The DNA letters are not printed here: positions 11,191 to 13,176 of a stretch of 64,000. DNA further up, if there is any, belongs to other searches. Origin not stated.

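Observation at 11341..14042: vWA protein translationally coupled to a Ser/Thr-kinase/HxGH-nucleotidyltransferase fusion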

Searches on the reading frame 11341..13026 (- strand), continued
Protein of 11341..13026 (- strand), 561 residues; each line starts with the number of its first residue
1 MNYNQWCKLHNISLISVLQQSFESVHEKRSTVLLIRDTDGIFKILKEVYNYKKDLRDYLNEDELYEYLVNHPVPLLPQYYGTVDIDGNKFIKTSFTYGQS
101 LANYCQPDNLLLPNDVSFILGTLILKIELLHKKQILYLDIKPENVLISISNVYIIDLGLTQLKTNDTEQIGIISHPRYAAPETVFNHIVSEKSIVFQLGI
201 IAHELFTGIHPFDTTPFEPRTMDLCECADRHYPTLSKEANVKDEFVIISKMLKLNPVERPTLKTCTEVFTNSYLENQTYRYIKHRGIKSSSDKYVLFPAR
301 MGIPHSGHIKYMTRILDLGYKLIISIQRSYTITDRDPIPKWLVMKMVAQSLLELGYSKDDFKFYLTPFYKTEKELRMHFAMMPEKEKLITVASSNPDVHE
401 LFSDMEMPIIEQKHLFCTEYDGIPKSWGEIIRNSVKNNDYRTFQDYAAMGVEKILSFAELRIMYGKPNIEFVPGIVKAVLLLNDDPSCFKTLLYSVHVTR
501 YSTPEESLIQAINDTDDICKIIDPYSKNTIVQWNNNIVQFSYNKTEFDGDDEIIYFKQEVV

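Call 91: search_solved_structures(query=L001:4749-5675:+, max_evalue=0.01)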
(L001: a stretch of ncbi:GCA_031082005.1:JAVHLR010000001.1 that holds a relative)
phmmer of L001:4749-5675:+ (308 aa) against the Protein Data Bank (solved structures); distinct sequences matched with E-value up to 0.01: 0.
